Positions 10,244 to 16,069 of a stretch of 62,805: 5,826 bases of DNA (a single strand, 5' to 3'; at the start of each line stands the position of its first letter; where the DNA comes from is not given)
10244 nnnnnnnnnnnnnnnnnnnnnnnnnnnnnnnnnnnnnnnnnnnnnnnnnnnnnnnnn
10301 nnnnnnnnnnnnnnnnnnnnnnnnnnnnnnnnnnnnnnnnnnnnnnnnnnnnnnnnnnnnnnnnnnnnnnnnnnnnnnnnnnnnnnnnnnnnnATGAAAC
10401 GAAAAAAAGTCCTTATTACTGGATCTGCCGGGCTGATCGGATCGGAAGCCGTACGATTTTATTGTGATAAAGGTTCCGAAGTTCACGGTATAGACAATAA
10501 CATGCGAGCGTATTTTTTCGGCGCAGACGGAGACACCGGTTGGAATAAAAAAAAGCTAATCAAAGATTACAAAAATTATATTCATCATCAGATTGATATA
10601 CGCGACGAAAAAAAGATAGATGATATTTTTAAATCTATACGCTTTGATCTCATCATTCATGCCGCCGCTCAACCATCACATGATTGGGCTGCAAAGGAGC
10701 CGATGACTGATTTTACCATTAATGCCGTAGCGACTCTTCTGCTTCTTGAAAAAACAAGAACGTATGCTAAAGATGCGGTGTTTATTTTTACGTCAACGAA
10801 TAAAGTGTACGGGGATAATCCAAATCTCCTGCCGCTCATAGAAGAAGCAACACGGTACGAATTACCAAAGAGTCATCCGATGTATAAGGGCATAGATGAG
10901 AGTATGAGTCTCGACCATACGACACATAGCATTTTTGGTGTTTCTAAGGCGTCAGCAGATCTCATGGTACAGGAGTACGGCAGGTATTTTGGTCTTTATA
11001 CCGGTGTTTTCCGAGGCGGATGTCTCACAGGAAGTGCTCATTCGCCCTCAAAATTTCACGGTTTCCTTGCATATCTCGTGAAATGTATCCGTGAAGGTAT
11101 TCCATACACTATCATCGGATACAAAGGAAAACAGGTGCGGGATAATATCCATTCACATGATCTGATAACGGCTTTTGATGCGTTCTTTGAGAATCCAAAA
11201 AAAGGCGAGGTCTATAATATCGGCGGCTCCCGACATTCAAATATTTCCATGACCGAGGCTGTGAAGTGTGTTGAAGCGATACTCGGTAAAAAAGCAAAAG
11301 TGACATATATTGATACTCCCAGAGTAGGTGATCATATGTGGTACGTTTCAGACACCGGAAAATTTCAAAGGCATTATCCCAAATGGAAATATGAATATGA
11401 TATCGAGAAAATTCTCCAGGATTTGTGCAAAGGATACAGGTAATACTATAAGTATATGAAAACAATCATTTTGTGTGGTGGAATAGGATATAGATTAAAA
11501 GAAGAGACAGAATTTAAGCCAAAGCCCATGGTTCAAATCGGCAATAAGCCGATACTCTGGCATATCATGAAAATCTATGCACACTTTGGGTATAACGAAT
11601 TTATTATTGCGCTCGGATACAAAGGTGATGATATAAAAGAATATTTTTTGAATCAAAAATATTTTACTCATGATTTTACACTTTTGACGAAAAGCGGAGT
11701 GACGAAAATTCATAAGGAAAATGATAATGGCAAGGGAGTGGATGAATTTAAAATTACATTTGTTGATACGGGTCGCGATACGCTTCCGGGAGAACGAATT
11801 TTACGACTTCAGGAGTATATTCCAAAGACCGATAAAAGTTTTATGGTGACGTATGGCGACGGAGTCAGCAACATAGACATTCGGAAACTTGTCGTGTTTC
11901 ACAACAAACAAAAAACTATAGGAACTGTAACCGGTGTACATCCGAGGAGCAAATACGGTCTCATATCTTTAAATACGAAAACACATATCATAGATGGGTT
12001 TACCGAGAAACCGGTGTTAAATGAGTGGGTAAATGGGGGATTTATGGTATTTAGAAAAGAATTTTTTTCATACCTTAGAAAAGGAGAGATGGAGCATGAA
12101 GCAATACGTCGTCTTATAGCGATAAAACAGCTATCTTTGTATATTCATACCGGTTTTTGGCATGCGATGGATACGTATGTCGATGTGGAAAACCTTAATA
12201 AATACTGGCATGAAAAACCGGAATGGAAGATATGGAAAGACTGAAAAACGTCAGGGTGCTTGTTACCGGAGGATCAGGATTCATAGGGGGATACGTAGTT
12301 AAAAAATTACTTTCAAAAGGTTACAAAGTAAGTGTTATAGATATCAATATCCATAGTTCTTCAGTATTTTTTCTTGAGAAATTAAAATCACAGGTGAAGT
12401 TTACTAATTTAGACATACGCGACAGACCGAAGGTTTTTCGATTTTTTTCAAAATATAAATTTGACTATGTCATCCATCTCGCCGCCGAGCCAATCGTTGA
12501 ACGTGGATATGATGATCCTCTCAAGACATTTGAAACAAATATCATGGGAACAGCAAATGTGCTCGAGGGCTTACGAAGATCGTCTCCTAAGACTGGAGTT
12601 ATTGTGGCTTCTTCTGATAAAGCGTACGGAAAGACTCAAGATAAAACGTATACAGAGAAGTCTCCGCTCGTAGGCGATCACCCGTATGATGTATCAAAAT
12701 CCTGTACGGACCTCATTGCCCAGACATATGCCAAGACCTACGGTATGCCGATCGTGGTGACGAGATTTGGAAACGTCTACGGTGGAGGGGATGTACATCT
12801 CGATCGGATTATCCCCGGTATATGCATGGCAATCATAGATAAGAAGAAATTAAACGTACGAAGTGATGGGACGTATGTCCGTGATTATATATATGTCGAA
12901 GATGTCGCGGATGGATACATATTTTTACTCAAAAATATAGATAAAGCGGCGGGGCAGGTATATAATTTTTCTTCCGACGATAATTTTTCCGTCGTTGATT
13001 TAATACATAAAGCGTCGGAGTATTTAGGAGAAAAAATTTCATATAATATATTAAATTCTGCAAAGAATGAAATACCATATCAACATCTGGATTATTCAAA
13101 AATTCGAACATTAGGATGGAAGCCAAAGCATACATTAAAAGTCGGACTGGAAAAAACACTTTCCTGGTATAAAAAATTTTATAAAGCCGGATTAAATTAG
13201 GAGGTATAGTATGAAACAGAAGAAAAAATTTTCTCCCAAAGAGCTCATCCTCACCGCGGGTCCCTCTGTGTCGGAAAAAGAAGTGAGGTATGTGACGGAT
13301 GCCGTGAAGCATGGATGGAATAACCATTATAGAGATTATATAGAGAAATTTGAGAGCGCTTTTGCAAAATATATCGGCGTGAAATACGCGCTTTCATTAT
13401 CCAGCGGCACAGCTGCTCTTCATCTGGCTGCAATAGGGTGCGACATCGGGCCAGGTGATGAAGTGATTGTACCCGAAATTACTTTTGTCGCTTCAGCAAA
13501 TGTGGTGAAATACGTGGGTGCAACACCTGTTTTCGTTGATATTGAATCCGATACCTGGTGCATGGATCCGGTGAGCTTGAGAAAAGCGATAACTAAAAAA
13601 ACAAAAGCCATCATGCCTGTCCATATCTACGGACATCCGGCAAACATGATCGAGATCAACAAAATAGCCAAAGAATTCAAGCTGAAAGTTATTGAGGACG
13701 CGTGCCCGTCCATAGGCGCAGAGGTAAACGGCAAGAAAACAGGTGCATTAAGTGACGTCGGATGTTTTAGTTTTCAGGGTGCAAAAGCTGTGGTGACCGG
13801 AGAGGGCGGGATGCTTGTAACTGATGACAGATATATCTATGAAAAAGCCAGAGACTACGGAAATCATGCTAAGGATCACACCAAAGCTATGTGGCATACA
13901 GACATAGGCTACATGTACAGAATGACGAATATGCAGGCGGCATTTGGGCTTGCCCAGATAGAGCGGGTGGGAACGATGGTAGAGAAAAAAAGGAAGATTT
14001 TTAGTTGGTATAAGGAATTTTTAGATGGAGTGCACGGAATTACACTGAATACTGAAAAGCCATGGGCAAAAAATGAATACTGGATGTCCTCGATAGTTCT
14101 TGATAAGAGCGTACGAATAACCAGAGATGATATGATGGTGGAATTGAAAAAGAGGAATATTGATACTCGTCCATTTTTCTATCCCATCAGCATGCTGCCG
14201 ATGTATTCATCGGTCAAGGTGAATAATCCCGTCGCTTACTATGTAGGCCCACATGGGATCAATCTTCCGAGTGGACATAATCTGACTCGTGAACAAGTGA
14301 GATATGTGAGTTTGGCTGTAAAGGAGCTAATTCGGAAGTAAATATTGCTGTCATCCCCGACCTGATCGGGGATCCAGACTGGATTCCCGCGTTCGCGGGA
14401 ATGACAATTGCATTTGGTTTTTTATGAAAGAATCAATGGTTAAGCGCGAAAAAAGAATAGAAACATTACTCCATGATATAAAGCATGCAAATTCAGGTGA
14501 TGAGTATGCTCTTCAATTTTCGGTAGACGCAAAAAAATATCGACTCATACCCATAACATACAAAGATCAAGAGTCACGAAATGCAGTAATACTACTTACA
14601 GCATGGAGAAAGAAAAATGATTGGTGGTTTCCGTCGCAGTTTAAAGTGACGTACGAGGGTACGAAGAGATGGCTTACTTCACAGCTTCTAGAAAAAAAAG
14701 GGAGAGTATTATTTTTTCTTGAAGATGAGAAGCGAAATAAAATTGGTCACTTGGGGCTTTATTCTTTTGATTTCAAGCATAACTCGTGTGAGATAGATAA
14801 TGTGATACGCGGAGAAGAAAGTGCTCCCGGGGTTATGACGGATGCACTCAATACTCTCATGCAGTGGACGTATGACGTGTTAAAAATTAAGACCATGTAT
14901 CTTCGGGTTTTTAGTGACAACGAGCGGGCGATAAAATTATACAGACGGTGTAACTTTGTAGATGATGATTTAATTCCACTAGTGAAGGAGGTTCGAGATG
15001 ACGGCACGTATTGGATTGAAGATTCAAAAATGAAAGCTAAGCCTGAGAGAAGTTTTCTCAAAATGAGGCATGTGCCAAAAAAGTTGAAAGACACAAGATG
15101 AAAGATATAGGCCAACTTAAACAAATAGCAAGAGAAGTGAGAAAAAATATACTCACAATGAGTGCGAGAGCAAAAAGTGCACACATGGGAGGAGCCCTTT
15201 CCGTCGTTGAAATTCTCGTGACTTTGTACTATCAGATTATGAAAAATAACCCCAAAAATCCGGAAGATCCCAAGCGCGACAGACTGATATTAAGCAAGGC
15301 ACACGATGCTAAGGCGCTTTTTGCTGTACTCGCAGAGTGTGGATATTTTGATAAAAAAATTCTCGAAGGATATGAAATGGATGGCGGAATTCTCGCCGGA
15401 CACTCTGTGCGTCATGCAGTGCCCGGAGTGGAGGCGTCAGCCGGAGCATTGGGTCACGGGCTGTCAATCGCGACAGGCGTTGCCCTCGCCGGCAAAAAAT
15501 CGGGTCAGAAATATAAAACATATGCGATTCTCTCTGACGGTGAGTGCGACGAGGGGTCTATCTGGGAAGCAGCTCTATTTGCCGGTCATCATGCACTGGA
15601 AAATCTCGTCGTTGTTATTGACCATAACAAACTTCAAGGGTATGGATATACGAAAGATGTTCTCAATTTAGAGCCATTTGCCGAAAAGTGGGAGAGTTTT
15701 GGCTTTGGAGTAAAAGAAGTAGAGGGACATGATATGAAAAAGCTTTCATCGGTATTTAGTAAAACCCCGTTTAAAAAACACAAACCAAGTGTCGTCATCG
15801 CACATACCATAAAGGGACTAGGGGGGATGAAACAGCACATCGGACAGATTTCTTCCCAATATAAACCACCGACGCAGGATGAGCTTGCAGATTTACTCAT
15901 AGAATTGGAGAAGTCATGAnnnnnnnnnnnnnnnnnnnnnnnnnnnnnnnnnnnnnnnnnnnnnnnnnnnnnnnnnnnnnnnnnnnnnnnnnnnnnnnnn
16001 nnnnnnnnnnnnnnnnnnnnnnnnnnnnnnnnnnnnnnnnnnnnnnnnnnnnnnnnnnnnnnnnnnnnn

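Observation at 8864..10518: AbiE cassette inserted at the 5' end of the epimerase gene, carrying a replacement gene end and flanked by a 23-bp perfect direct repeat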

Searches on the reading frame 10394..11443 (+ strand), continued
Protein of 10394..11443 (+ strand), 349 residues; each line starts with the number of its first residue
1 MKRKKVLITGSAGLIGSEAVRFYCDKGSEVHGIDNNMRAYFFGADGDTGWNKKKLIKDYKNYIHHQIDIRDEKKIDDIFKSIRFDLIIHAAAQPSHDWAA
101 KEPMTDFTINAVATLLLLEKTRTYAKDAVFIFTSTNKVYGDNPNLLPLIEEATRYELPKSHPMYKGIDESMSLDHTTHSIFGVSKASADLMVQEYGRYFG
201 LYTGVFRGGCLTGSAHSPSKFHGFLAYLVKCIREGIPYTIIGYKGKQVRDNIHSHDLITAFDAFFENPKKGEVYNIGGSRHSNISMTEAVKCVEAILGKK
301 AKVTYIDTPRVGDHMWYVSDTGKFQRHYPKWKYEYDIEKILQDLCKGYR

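Call 43: find_encoding_contigs(protein=P0250, flank=5000, max_places=3)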
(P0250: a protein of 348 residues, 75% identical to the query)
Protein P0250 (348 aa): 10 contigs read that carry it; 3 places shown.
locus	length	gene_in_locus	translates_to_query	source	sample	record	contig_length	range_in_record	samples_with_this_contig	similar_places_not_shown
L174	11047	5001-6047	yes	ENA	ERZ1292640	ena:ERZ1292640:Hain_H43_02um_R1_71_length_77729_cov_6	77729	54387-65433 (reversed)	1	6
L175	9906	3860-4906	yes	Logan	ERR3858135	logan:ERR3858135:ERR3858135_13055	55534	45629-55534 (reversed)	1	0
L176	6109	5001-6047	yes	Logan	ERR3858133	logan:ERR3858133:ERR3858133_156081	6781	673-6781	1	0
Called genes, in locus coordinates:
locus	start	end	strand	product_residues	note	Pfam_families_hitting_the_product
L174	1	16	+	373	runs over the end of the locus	PF13439:Glyco_transf_4, PF20706:GT4-conflict, PF00534:Glycos_transf_1, PF13692:Glyco_trans_1_4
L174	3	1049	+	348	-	PF00535:Glycos_transf_2, PF13641:Glyco_tranf_2_3 (weak)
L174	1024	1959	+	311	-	PF04321:RmlD_sub_bind, PF01073:3Beta_HSD (weak), PF01370:Epimerase, PF02719:Polysacc_synt_2, PF07993:NAD_binding_4 (faint), PF16363:GDP_Man_Dehyd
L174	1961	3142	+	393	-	PF00266:Aminotran_5 (weak), PF01041:DegT_DnrJ_EryC1, PF01053:Cys_Met_Meta_PP (weak)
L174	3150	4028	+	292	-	PF01209:Ubie_methyltran, PF02353:CMAS, PF05219:DREV (weak), PF13489:Methyltransf_23, PF13649:Methyltransf_25, PF13847:Methyltransf_31, PF08241:Methyltransf_11, PF08242:Methyltransf_12, +1 more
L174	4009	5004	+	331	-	PF05368:NmrA, PF00106:adh_short (weak), PF01073:3Beta_HSD, PF01370:Epimerase, PF02719:Polysacc_synt_2 (weak), PF07993:NAD_binding_4, PF13460:NAD_binding_10, PF16363:GDP_Man_Dehyd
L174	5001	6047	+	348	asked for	PF01370:Epimerase, PF02719:Polysacc_synt_2 (weak), PF04321:RmlD_sub_bind, PF16363:GDP_Man_Dehyd, PF07993:NAD_binding_4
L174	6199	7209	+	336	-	PF00534:Glycos_transf_1, PF13692:Glyco_trans_1_4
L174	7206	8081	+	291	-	PF01209:Ubie_methyltran (weak), PF13489:Methyltransf_23, PF13847:Methyltransf_31, PF08241:Methyltransf_11, PF08242:Methyltransf_12 (faint), PF13649:Methyltransf_25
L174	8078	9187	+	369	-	PF00534:Glycos_transf_1, PF26337:Gtf3_C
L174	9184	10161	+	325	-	PF00535:Glycos_transf_2, PF10111:Glyco_tranf_2_2, PF13506:Glyco_transf_21, PF13641:Glyco_tranf_2_3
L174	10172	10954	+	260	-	PF00483:NTP_transferase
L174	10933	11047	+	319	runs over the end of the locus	PF04321:RmlD_sub_bind, PF05368:NmrA (weak), PF01073:3Beta_HSD, PF01370:Epimerase, PF02719:Polysacc_synt_2, PF07993:NAD_binding_4, PF13460:NAD_binding_10 (weak), PF16363:GDP_Man_Dehyd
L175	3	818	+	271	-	?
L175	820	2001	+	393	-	PF00266:Aminotran_5 (weak), PF01041:DegT_DnrJ_EryC1, PF01053:Cys_Met_Meta_PP (weak)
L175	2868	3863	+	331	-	PF05368:NmrA, PF00106:adh_short (weak), PF01073:3Beta_HSD, PF01370:Epimerase, PF02719:Polysacc_synt_2 (weak), PF07993:NAD_binding_4, PF13460:NAD_binding_10, PF16363:GDP_Man_Dehyd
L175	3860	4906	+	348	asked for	PF01370:Epimerase, PF02719:Polysacc_synt_2 (weak), PF04321:RmlD_sub_bind, PF16363:GDP_Man_Dehyd, PF07993:NAD_binding_4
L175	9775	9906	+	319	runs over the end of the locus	PF04321:RmlD_sub_bind, PF05368:NmrA (weak), PF01073:3Beta_HSD, PF01370:Epimerase, PF02719:Polysacc_synt_2, PF07993:NAD_binding_4, PF13460:NAD_binding_10 (weak), PF16363:GDP_Man_Dehyd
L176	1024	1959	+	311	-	PF04321:RmlD_sub_bind, PF01073:3Beta_HSD (weak), PF01370:Epimerase, PF02719:Polysacc_synt_2, PF07993:NAD_binding_4 (faint), PF16363:GDP_Man_Dehyd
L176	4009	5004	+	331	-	PF05368:NmrA, PF00106:adh_short (weak), PF01073:3Beta_HSD, PF01370:Epimerase, PF02719:Polysacc_synt_2 (weak), PF07993:NAD_binding_4, PF13460:NAD_binding_10, PF16363:GDP_Man_Dehyd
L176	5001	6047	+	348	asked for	PF01370:Epimerase, PF02719:Polysacc_synt_2 (weak), PF04321:RmlD_sub_bind, PF16363:GDP_Man_Dehyd, PF07993:NAD_binding_4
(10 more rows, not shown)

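Call 62: search_protein_families(library=ncbifam, proteins=[window:10394-11440:+], max_evalue=0.01)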
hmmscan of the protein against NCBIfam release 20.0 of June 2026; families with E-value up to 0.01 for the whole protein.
window:10394-11440:+ (349 aa): 21 families
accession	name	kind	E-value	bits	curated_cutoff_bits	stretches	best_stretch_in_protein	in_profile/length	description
TIGR01181.1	dTDP_gluc_dehyt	equivalog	8e-35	120.4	365.1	1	5-347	1-310/321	dTDP-glucose 4,6-dehydratase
NF007490.0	PRK10084.1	subfamily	3.8e-27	95.2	649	1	5-338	2-324/361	dTDP-glucose 4,6-dehydratase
TIGR01179.1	galE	equivalog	6.4e-27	94.2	262.3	1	5-343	1-320/332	UDP-glucose 4-epimerase GalE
NF007582.0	PRK10217.1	equivalog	1.2e-20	73.9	698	1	4-304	2-277/355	dTDP-glucose 4,6-dehydratase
TIGR02622.1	CDP_4_6_dhtase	equivalog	1.6e-17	63.7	278.45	1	2-142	3-136/352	CDP-glucose 4,6-dehydratase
TIGR02197.1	heptose_epim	equivalog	4.9e-15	55.5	274.6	2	6-144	1-123/316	ADP-glyceromanno-heptose 6-epimerase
NF007956.0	PRK10675.1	subfamily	5.4e-15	55.4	394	1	5-343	2-324/338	UDP-glucose 4-epimerase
TIGR04180.1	EDH_00030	hypoth_equivalog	5.6e-14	51.9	475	1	6-305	1-264/297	NAD-dependent 4,6-dehydratase LegB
NF041015.1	UDPsulfquin_syn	equivalog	9.4e-13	47.9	575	2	4-201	1-202/384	UDP-sulfoquinovose synthase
NF043036.1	ErythonDh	equivalog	1.2e-11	44.4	325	1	5-174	2-162/321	D-erythronate dehydrogenase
TIGR01214.1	rmlD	equivalog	1.1e-10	41.1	224.05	1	5-139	1-104/285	dTDP-4-dehydrorhamnose reductase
NF011728.1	PRK15181.1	equivalog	5.1e-09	35.6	760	1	3-153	15-158/348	Vi polysaccharide biosynthesis UDP-N-acetylglucosaminuronic acid C-4 epimerase TviC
TIGR01472.1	gmd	equivalog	1.4e-06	27.8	415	1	4-144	1-140/342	GDP-mannose 4,6-dehydratase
NF006074.0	PRK08220.1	equivalog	0.00011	21.8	312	1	1-83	6-70/251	2,3-dihydro-2,3-dihydroxybenzoate dehydrogenase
NF005118.0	PRK06550.1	equivalog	0.0002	21.3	270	1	2-91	4-75/236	3-oxoacyl-ACP reductase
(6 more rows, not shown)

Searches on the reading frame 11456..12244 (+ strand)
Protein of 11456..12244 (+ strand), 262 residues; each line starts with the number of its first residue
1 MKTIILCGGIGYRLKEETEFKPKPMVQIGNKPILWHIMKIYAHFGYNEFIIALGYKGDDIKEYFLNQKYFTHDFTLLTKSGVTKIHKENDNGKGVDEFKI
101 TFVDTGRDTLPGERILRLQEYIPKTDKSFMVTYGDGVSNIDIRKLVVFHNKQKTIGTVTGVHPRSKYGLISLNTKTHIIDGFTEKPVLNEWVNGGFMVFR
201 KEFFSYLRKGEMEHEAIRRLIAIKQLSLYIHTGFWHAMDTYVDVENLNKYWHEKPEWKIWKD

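Call 4: search_protein_families(library=pfam, proteins=[window:11456-12244:+])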
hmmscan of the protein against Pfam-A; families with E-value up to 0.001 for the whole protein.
window:11456-12244:+ (262 aa): 2 families
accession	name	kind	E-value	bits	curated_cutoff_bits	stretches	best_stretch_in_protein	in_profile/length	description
PF00483.29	NTP_transferase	-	2.9e-18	66.8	21.2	1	2-223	1-203/245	Nucleotidyl transferase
PF12804.13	NTP_transf_3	-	0.00022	21.9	27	1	4-63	2-54/160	MobA-like NTP transferase domain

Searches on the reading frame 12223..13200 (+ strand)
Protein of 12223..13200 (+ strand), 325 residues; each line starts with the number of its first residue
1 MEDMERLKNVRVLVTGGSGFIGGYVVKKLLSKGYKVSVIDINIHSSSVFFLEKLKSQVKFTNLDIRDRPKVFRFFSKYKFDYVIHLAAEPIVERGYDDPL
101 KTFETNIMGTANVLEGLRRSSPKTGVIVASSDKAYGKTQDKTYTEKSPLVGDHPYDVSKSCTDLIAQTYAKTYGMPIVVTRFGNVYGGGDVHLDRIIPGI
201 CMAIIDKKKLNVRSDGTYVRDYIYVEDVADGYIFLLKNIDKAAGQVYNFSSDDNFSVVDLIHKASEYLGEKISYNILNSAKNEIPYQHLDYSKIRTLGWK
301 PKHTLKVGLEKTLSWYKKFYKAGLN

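Call 4: search_protein_families(library=pfam, proteins=[window:12223-13200:+])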
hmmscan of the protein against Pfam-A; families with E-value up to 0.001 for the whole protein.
window:12223-13200:+ (325 aa): 8 families
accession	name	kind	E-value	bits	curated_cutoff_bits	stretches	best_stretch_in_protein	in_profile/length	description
PF01370.27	Epimerase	-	2.1e-55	188.2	20.9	1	12-248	1-238/240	NAD dependent epimerase/dehydratase family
PF16363.11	GDP_Man_Dehyd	-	4.2e-55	188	27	1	13-311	1-331/332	GDP-mannose 4,6 dehydratase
PF02719.21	Polysacc_synt_2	-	9.6e-17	61.5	20.2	1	12-188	1-174/293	Polysaccharide biosynthesis protein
PF01073.25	3Beta_HSD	-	1.9e-16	60.4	22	1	13-247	1-246/280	3-beta hydroxysteroid dehydrogenase/isomerase family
PF07993.18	NAD_binding_4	-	6.4e-12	45.6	20.1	1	79-199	88-224/258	Male sterility protein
PF04321.23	RmlD_sub_bind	-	2.6e-11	43.6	27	1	11-266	2-229/287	RmlD substrate binding domain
PF00106.31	adh_short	-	2.6e-06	27.5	26.6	1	12-129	3-133/195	short chain dehydrogenase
PF08659.16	KR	-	0.00081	19.8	22.6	0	12-144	3-150/180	KR domain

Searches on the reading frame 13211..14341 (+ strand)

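Call 68: search_protein_families(library=pfam, proteins=[window:13211-14341:+], max_evalue=0.0001)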
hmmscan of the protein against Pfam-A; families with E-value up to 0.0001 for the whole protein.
window:13211-14341:+ (376 aa): 3 families
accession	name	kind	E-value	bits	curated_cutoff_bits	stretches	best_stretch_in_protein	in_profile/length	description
PF01041.23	DegT_DnrJ_EryC1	-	2e-114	383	19.8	1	20-370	3-359/360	DegT/DnrJ/EryC1/StrS aminotransferase family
PF00155.27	Aminotran_1_2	-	4.3e-10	39.7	19.7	1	31-134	29-150/361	Aminotransferase class I and II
PF01212.27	Beta_elim_lyase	-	2.1e-06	27.7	27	1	45-214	35-221/288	Beta-eliminating lyase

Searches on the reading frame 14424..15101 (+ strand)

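Call 68: search_protein_families(library=pfam, proteins=[window:14424-15101:+], max_evalue=0.0001)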
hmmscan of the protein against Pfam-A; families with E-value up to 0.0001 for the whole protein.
window:14424-15101:+ (225 aa): 3 families
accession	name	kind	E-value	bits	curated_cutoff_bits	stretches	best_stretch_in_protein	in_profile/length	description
PF13302.13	Acetyltransf_3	-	1.2e-11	45.9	25.4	1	60-178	17-137/138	Acetyltransferase (GNAT) domain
PF00583.31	Acetyltransf_1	-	3.4e-07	31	20.7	1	68-178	7-116/116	Acetyltransferase (GNAT) family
PF13420.13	Acetyltransf_4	-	8e-06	26.4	24.3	1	68-176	25-132/155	Acetyltransferase (GNAT) domain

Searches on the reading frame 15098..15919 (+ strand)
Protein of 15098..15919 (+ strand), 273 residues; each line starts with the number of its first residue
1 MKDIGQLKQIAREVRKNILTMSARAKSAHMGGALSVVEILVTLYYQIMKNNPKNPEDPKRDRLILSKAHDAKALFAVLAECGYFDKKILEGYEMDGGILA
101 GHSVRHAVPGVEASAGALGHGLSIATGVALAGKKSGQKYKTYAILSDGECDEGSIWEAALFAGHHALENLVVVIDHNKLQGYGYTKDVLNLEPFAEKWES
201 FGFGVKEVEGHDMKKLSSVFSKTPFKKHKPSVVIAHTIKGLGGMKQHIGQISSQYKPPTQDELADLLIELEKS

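Call 68: search_protein_families(library=pfam, proteins=[window:15098-15919:+], max_evalue=0.0001)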
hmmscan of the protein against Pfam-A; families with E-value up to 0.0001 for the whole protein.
window:15098-15919:+ (273 aa): 2 families
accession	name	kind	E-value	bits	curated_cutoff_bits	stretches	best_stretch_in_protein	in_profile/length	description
PF00456.26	Transketolase_N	-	6.7e-37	127.6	22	1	11-246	6-252/334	Transketolase, thiamine diphosphate binding domain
PF13292.11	DXP_synthase_N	-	1.8e-13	50.8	21.2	1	5-178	16-172/274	1-deoxy-D-xylulose-5-phosphate synthase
